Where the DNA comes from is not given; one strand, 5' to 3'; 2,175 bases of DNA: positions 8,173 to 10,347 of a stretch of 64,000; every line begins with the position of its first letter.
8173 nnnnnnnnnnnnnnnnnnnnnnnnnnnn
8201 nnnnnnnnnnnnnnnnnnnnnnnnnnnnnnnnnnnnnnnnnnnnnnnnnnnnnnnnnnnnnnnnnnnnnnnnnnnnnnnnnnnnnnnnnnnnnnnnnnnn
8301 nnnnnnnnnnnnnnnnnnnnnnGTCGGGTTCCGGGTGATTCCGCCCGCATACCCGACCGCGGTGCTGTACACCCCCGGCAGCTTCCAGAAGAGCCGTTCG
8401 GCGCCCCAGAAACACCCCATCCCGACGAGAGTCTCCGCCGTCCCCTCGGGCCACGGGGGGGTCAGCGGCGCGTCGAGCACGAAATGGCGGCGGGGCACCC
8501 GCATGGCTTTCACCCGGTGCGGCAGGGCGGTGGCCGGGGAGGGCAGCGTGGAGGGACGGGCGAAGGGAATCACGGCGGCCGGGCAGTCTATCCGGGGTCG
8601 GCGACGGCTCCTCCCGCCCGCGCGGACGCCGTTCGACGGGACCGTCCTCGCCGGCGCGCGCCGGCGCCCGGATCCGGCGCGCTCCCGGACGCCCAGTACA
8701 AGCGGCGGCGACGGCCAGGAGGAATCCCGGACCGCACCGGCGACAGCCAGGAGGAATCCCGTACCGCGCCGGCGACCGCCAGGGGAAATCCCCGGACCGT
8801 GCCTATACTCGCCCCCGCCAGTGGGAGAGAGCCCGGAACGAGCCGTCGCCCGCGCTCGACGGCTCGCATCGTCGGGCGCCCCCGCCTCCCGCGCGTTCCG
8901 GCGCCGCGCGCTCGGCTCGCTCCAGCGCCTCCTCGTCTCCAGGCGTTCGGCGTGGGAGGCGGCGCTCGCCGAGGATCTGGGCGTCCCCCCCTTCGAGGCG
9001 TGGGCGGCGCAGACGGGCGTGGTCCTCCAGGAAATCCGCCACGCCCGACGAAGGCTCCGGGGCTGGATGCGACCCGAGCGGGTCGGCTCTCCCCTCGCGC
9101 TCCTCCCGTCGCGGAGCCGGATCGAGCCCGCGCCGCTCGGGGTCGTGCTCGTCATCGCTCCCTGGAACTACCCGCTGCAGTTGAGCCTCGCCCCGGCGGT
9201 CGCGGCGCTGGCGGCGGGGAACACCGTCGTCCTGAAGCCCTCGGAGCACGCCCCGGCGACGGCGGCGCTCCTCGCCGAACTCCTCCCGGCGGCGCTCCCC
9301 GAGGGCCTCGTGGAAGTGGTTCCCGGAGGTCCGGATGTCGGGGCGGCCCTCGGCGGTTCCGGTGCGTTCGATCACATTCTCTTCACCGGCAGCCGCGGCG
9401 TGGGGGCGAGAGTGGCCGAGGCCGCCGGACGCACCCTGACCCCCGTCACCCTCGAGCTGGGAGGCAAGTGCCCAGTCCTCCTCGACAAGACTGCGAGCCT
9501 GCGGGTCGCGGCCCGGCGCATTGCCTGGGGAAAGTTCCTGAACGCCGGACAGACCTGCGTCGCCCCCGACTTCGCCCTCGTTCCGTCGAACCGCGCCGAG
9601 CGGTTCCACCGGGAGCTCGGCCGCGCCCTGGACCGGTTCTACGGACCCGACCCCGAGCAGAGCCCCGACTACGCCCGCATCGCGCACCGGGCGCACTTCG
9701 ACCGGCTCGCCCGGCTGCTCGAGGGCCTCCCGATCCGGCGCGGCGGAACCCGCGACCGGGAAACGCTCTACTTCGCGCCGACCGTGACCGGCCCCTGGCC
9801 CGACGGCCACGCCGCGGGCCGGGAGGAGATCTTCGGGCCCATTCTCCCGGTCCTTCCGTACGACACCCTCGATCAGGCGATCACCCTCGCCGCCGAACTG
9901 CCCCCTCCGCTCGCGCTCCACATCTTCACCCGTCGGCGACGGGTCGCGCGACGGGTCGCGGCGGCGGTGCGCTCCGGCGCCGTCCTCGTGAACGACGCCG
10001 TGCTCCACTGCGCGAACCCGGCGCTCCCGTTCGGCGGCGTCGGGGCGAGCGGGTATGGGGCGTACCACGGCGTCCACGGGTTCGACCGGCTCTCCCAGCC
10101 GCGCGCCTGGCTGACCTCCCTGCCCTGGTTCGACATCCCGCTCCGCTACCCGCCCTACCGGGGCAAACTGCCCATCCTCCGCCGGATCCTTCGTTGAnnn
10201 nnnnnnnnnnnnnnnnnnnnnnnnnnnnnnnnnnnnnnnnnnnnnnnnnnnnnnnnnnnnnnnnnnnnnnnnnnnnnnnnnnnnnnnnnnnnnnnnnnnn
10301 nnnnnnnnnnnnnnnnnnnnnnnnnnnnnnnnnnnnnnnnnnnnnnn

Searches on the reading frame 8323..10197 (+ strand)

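Call 61: search_protein_families(library=pfam, proteins=[window:8323-10197:+], max_evalue=0.001)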
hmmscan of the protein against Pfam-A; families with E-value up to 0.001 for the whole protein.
window:8323-10197:+ (624 aa): 1 family
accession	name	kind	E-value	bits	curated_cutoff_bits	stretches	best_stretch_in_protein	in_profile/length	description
PF00171.27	Aldedh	-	2.6e-84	283.9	23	1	172-593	32-458/461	Aldehyde dehydrogenase family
